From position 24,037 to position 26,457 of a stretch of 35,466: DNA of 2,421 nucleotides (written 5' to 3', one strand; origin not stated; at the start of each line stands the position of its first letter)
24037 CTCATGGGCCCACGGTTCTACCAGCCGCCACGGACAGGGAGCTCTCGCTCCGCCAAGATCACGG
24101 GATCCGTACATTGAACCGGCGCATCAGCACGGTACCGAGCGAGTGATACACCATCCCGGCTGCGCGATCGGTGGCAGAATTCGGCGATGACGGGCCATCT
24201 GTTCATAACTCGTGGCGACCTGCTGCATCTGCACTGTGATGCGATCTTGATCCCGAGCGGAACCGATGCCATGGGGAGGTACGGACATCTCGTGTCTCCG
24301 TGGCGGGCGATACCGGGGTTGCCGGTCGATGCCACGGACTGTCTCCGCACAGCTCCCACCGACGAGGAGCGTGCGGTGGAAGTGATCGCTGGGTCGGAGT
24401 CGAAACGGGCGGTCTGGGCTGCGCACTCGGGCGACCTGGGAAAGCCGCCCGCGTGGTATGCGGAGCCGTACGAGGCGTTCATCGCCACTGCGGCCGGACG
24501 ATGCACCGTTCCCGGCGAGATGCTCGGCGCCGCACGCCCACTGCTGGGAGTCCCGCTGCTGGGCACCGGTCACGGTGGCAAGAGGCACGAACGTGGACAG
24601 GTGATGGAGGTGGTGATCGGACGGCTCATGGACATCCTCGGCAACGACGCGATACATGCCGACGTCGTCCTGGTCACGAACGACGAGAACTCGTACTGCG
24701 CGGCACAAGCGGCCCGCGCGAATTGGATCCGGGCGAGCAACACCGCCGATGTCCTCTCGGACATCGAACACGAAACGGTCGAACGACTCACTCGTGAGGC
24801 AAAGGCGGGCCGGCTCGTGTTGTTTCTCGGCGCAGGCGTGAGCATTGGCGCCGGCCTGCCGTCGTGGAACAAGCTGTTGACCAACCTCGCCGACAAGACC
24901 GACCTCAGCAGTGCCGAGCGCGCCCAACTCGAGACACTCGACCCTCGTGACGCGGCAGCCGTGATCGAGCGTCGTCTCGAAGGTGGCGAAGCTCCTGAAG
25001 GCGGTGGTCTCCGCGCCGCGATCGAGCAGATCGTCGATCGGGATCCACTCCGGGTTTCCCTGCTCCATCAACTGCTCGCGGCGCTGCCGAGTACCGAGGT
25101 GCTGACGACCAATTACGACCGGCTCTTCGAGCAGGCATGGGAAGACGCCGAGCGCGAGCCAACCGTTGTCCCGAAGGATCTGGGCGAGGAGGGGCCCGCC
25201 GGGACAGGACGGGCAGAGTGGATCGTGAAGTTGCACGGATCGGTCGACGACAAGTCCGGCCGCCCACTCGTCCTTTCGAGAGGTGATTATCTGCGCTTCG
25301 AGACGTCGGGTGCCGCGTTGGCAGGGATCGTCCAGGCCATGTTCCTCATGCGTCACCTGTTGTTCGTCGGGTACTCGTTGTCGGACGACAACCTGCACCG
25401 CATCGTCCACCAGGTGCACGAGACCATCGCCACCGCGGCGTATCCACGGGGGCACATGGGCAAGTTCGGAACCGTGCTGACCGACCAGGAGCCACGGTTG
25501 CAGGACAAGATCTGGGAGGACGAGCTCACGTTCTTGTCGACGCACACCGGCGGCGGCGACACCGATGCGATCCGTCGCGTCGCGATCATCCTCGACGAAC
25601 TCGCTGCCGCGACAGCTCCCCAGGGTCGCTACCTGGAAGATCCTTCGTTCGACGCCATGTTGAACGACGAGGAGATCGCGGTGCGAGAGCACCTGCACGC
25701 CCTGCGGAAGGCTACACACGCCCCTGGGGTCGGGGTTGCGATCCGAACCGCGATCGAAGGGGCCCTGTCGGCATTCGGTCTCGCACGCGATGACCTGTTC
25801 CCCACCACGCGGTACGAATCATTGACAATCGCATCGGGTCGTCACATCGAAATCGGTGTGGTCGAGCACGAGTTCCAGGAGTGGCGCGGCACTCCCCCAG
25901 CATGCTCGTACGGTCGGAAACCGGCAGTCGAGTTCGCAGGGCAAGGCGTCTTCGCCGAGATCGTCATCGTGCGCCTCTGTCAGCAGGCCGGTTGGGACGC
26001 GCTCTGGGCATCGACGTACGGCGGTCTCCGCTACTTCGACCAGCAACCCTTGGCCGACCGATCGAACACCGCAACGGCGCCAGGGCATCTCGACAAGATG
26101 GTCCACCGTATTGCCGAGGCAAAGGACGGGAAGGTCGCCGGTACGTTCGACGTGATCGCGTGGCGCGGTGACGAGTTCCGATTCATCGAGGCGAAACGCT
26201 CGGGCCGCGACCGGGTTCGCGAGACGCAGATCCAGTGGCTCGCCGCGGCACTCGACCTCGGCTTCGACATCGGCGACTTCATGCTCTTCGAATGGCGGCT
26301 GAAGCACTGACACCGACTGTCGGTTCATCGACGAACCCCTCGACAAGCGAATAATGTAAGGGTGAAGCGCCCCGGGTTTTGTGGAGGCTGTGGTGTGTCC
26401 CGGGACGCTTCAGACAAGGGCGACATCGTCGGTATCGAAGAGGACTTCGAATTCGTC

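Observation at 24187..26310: Macro/SLOG-like + SIR2 + VRR-NUC in one 707-aa protein: candidate undescribed NAD-linked, dual-effector immune protein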

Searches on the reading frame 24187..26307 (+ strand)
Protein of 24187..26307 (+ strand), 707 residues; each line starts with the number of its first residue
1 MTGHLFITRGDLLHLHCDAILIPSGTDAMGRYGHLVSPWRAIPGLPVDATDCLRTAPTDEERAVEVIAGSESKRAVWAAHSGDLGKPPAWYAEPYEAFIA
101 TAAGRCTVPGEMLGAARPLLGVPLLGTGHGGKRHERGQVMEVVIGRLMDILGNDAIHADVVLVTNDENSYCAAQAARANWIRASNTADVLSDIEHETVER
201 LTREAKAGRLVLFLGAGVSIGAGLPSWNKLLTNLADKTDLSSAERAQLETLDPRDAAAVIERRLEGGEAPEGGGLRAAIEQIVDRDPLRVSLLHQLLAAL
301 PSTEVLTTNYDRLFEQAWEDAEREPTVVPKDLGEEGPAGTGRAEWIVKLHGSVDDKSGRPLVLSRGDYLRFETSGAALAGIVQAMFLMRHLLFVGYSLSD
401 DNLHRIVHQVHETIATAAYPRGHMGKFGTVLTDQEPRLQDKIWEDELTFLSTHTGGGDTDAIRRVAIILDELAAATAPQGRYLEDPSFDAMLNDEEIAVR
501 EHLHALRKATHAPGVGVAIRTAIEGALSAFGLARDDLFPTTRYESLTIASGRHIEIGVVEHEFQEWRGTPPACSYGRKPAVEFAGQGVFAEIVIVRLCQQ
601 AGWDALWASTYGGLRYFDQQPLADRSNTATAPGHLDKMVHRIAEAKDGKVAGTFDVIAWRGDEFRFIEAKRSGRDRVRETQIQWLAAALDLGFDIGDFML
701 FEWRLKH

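Call 3: search_protein_families(library=pfam, proteins=[window:24187-26307:+], max_evalue=1)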
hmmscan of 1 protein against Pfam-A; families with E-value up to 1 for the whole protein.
window:24187-26307:+ (707 aa): 2 families
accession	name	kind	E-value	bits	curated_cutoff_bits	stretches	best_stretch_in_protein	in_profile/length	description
PF13289.12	SIR2_2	-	7.4e-26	91.4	24.5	1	304-428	2-117/141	SIR2-like domain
PF08774.17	VRR_NUC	-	0.00057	20.4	23.8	1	634-693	45-107/116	VRR-NUC domain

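Call 4: search_protein_families(library=padloc, proteins=[window:24187-26307:+], max_evalue=1)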
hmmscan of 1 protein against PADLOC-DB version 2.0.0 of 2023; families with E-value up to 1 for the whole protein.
window:24187-26307:+ (707 aa): 24 families
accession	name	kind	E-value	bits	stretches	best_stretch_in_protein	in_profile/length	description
PDLC00407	ThsA1|ThsA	-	1.2e-28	97.9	1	196-416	8-214/478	STALD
PDLC00409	ThsA1|ThsA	-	2.9e-21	74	2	292-416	94-215/242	STALD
PDLC04968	PDC-S25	-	4e-15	53.8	2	305-415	143-246/517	-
PDLC04967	PDC-S25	-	7.1e-12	43.1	1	305-414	149-255/528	-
PDLC03856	LmuA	-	2.3e-11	41.5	1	196-416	3-223/433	-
PDLC02183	Dsr1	-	4.5e-11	39.2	1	201-404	14-224/1275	-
PDLC02184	Dsr2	-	5.7e-11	39.2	1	280-402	96-213/1222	-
PDLC04167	Dsr1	-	7.8e-10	35.1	1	206-408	19-222/1248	-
PDLC04087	SIR2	-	5.4e-08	30.1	2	291-321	120-151/343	-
PDLC05061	PDC-S65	-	1.1e-07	29.5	2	305-351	142-189/592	-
PDLC04082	SIR2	-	1.1e-07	29.1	2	290-322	115-148/345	-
PDLC04166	Dsr1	-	7.7e-06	21.9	1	208-400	23-210/1227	-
PDLC02419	Aga_SIR2-PNTD1-PNTD2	-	1.4e-05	22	2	291-352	105-173/558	Class I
PDLC05060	PDC-S65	-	5.6e-05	20.2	1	305-355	50-101/503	-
PDLC04093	SIR2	-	0.00061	16.9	1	302-322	151-171/395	-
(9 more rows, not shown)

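Call 5: search_protein_families(library=ncbifam, proteins=[window:24187-26307:+], max_evalue=1)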
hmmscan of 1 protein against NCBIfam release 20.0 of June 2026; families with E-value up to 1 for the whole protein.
window:24187-26307:+ (707 aa): 2 families
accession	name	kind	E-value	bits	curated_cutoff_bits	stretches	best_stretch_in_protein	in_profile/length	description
NF041818.1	Dsr1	equivalog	4.2e-12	44.6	1400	1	199-403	12-223/1263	anti-phage defense-associated sirtuin Dsr1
NF041819.1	Dsr2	equivalog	5.6e-10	37.9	1400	1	282-402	94-208/1215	anti-phage defense-associated sirtuin Dsr2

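Call 7: search_solved_structures(query=window:24187-26307:+, max_evalue=1, show_alignments=2)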
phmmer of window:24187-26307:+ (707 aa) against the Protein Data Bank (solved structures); distinct sequences matched with E-value up to 1: 26.
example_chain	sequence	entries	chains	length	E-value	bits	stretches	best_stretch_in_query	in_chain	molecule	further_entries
7uxt_B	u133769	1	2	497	2.1e-14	56.1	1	196-410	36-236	USG protein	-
8zsf_D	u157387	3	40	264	5.4e-14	54.7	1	199-410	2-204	Sir2 family NAD-dependent protein deacetylase | KomC, SIR2 domain protein, NADase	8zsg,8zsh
9v0g_E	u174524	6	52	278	1.7e-13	53.1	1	197-412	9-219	NAD-dependent protein deacetylase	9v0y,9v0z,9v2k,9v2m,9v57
9xvc_H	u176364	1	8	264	5e-13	51.5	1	199-410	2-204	KomC(H146N), a SIR2-domain NADase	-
6lhx_A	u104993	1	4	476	8.6e-13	50.7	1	198-412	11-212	ThsA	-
8wkt_A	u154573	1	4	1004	1e-12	50.5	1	196-411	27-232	SIR2-like domain-containing protein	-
8k98_C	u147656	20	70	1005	1e-12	50.5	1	196-411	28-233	a protein | SIR2-like domain-containing protein | SIR2 family protein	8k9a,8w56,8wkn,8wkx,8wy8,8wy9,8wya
8zsi_E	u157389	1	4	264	1.3e-12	50.1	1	199-410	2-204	Sir2 family NAD-dependent protein deacetylase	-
8bto_A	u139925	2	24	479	1.1e-11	47.1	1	198-412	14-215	NAD(+) hydrolase ThsA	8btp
8wks_A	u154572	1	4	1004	2.4e-11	45.9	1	196-411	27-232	SIR2-like domain-containing protein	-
8wyb_A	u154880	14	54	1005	2.4e-11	45.9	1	196-411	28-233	SIR2-like domain-containing protein | DSR2 H171A | DSR2(H171A)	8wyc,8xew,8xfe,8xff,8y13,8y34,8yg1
9v12_i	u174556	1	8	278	5.3e-11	44.8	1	197-412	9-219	NAD-dependent protein deacetylase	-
8wc0_A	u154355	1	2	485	2.8e-10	42.4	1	198-411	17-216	NAD(+) hydrolase ThsA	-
8wfn_A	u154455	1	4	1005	3.1e-10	42.3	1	196-411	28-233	SIR2-like domain-containing protein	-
5yql_A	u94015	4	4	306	0.43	12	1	184-237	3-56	NAD-dependent protein deacetylase sirtuin-2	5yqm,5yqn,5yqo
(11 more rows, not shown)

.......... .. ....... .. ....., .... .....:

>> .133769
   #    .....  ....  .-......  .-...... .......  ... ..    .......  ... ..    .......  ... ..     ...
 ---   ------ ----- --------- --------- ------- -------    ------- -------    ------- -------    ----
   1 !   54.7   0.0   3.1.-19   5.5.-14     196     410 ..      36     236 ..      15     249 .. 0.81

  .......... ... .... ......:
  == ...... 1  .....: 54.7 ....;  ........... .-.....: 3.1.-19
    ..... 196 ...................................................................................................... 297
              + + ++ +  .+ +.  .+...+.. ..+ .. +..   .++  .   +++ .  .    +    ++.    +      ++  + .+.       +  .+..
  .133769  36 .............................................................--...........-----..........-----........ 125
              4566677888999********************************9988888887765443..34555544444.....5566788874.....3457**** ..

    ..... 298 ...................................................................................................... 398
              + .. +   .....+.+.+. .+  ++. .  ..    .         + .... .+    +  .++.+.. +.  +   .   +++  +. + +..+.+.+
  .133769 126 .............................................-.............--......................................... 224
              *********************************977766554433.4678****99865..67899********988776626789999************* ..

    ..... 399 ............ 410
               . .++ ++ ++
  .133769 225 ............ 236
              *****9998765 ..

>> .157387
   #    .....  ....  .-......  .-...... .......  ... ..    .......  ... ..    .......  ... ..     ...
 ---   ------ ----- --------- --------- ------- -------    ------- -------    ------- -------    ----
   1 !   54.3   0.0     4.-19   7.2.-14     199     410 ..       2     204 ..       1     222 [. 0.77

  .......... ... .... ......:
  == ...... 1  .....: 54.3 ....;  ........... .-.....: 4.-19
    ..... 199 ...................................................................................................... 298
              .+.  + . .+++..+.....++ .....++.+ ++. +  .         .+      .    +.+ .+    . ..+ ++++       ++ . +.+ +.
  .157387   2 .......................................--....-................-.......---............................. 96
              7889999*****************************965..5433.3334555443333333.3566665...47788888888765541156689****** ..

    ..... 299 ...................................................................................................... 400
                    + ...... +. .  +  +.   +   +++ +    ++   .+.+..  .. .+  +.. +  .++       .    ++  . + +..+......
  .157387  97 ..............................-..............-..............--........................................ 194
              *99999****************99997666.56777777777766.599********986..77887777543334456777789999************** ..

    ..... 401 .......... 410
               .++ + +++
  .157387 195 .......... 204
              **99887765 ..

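Call 13: find_homologous_proteins(query=window:24187-26307:+, max_evalue=0.00001)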
Query window:24187-26307:+ (707 aa): 245 proteins with E <= 0.00001 among 8000 candidates; the best 120 are listed.
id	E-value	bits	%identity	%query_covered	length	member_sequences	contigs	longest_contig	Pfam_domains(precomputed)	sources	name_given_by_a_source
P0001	0.0e+0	1611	100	100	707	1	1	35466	PF13289.13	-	-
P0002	2.1e-130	454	47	75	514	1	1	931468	PF13289.13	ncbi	ncbi:MAG: SIR2 family protein [Acidimicrobiales bacterium]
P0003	4.2e-121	424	45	75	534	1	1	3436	PF13289.13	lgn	-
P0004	5.5e-117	410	45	74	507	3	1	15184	PF13289.13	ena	-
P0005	2.4e-116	408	44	74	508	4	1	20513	PF13289.13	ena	-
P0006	2.6e-115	405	45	75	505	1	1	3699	PF13289.13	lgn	-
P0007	5.5e-115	403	43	74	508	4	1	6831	PF13289.13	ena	-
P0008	3.4e-114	401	44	75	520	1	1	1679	PF13289.13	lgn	-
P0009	4.4e-113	397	44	75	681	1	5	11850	PF13289.13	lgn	-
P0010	7.6e-113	396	44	75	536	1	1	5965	PF13289.13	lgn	-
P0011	7.8e-112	393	45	76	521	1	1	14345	PF13289.13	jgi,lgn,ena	-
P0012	1.3e-111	392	44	75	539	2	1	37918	PF13289.13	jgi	jgi:hypothetical protein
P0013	1.7e-111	392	44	75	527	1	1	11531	PF13289.13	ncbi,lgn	-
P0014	9.5e-111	389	43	75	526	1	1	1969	PF13289.13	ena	-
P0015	9.5e-111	389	44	75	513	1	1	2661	PF13289.13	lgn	-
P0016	3.6e-110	388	45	75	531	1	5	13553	PF13289.13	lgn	-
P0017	5.0e-109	384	43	75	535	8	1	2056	PF13289.13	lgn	-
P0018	1.4e-108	382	42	75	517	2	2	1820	PF13289.13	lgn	-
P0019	1.6e-108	382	42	74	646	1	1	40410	PF13289.13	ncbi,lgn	-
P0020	2.4e-108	382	43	75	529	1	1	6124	PF13289.13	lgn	-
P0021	4.3e-108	381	44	71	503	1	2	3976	PF13289.13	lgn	-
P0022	2.4e-107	378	42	75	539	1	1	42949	PF13289.13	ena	-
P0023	8.3e-107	376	44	75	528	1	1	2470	PF13289.13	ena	-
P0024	5.3e-105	370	43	75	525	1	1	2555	PF13289.13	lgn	-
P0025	7.5e-105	370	42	75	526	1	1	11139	PF13289.13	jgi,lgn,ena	-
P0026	1.3e-104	369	44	75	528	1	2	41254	PF13289.13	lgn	-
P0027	2.4e-104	368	41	75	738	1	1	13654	PF13289.13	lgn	-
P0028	4.5e-103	364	43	72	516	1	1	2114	PF13289.13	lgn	-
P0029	5.2e-103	364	43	75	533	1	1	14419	PF13289.13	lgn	-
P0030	4.1e-102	361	52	59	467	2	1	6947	PF13289.13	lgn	-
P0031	6.2e-102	360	43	74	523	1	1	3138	PF13289.13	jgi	jgi:hypothetical protein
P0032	7.4e-102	360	42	75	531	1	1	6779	PF13289.13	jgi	jgi:SIR2-like domain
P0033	1.1e-101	359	40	75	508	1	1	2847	PF13289.13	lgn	-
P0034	9.7e-101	356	41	75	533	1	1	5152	PF13289.13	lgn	-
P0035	2.2e-100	355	42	75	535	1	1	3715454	PF13289.13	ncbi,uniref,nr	ncbi:SIR2 family protein [Actinomarinicola tropica]|uniref:Uncharacterized protein n=1 Tax=Actinomar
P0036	2.9e-100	355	42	76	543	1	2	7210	PF13289.13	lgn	-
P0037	1.2e-99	353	42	76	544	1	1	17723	PF13289.13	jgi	jgi:hypothetical protein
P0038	1.6e-99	352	44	75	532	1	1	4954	PF13289.13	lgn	-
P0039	2.5e-99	352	42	70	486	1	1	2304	PF13289.13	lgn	-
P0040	9.5e-99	350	43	75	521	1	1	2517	PF13289.13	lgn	-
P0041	2.8e-98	348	41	75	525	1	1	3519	PF13289.13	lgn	-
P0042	3.5e-98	348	41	75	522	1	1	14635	PF13289.13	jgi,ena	-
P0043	1.0e-97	346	41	75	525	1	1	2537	PF13289.13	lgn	-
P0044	4.5e-97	344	41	75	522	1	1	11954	PF13289.13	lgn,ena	-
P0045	2.0e-96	342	41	75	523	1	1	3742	PF13289.13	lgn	-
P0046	5.6e-95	337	41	75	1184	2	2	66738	PF03747.20,PF22784.2,PF13289.13,PF22741.2,PF22785.2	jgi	jgi:ADP-ribosylglycohydrolase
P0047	6.3e-95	337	40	75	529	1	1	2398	PF13289.13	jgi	-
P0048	4.8e-91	324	41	72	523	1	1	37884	PF13289.13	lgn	-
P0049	6.1e-90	321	40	75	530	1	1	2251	PF13289.13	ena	-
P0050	8.7e-90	320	43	65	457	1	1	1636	PF13289.13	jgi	jgi:hypothetical protein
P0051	6.0e-88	314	38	76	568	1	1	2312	PF13289.13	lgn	-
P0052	8.5e-88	314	41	68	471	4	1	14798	PF13289.13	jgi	jgi:hypothetical protein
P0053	2.9e-85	305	42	67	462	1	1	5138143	PF13289.13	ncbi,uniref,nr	ncbi:SIR2 family protein [Iamia sp. SCSIO 61187]|uniref:SIR2 family NAD-dependent protein deacylase 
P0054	9.0e-83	297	37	72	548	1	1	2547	PF13289.13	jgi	jgi:hypothetical protein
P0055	4.7e-82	295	38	72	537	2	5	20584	PF13289.13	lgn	-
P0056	1.5e-79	286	38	71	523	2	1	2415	PF13289.13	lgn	-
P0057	1.0e-77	280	38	72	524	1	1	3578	PF13289.13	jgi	jgi:hypothetical protein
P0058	1.3e-76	277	37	72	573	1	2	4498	PF13289.13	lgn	-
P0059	3.5e-76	275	38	75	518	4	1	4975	PF13289.13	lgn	-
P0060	2.2e-75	273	36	76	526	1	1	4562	PF13289.13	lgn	-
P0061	3.6e-75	272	36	71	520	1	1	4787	PF13289.13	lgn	-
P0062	7.1e-75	271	38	70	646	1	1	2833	PF13289.13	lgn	-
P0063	9.8e-75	270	38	72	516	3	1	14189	PF13289.13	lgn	-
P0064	1.1e-74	270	38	75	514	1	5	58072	PF13289.13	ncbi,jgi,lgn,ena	-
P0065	2.4e-74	269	37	71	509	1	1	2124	PF13289.13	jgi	jgi:hypothetical protein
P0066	4.5e-74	268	36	73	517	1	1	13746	PF13289.13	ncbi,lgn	-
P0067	1.2e-73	267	38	70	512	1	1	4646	PF13289.13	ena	-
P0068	2.1e-73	266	37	71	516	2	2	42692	PF13289.13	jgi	jgi:hypothetical protein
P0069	5.1e-73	265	38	70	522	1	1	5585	PF13289.13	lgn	-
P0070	1.0e-72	264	36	75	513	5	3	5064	PF13289.13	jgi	-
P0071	3.0e-72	262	36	75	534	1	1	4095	PF13289.13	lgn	-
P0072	1.3e-71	260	38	72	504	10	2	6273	PF13289.13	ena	-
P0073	1.9e-71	260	37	72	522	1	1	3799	PF13289.13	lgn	-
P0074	2.5e-71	259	37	72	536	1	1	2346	PF13289.13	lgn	-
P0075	3.2e-71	259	39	63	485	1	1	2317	PF13289.13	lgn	-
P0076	3.9e-71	259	39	70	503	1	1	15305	PF13289.13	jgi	jgi:hypothetical protein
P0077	6.1e-71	258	37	72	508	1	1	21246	PF13289.13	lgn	-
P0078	7.0e-71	258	36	72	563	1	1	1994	PF13289.13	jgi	jgi:hypothetical protein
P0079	1.6e-70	256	37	71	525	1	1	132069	PF13289.13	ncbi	ncbi:MAG: SIR2 family protein [Sandaracinaceae bacterium]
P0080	2.8e-70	256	36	76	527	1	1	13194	PF13289.13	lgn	-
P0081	3.7e-70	255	38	70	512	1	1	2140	PF13289.13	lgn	-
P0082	4.3e-70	255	37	72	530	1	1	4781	PF13289.13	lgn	-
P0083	1.5e-69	253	36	72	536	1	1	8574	PF13289.13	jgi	jgi:hypothetical protein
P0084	1.7e-69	253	36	72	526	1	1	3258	PF13289.13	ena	-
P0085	4.8e-69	252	37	72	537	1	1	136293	PF13289.13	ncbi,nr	ncbi:MAG: SIR2 family protein [Chloroflexi bacterium]|nr:SIR2 family protein [Chloroflexota bacteriu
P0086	5.0e-69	252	39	55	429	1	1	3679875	PF13289.13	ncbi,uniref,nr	ncbi:SIR2 family NAD-dependent protein deacylase [Miltoncostaea oceani]|uniref:SIR2 family NAD-depen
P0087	5.2e-69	252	36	72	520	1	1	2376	PF13289.13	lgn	-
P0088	6.5e-69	251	37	72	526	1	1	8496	PF13289.13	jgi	jgi:hypothetical protein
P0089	7.2e-69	251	36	72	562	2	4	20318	PF13289.13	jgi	jgi:hypothetical protein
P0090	8.0e-69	251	38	71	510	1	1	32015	PF13289.13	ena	-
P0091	1.4e-68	250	33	70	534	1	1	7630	PF13289.13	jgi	jgi:hypothetical protein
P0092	1.9e-68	250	35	66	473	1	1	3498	PF13289.13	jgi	jgi:hypothetical protein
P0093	1.9e-68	250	36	70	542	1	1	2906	PF13289.13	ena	-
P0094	6.4e-68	248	35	72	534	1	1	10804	PF13289.13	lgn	-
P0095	6.5e-68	248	38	71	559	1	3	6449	PF13289.13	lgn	-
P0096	1.2e-67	247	36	72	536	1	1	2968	PF13289.13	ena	-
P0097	1.4e-67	247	37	72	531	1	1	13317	PF13289.13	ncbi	-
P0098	2.2e-67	246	39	59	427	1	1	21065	PF13289.13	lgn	-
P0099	3.7e-67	245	35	72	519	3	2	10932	PF13289.13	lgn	-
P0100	5.2e-67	245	35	72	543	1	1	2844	PF13289.13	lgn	-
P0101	5.4e-67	245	36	75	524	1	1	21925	PF13289.13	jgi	jgi:hypothetical protein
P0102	6.3e-67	245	36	72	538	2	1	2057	PF13289.13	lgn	-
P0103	6.7e-67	245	35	74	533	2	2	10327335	PF13289.13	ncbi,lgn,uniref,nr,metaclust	ncbi:SIR2 family protein [Sandaracinus amylolyticus]|uniref:Uncharacterized protein n=1 Tax=Sandarac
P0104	6.9e-67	244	36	72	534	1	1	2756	PF13289.13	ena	-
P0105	1.5e-66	243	34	72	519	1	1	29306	PF13289.13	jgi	-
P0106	1.9e-66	243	36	71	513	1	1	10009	PF13289.13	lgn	-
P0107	1.9e-66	243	38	71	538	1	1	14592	PF13289.13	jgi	jgi:hypothetical protein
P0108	2.0e-66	243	35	71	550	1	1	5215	PF13289.13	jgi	jgi:hypothetical protein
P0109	2.6e-66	243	35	72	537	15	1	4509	PF13289.13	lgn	-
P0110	3.3e-66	242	36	73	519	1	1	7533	PF13289.13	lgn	-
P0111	3.4e-66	242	33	76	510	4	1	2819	PF13289.13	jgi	jgi:hypothetical protein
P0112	5.1e-66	242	34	75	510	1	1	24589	PF13289.13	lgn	-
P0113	5.9e-66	241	37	70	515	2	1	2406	PF13289.13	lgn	-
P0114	8.4e-66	241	33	75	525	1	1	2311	PF13289.13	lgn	-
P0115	1.2e-65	240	36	72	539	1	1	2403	PF13289.13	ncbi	-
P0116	1.3e-65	240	34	72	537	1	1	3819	PF13289.13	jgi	-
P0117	1.4e-65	240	36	71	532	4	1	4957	PF13289.13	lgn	-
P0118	1.5e-65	240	36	73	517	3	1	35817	PF13289.13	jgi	jgi:hypothetical protein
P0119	3.2e-65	239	35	72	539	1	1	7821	PF13289.13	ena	-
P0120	3.7e-65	239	36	72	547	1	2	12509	PF13289.13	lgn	-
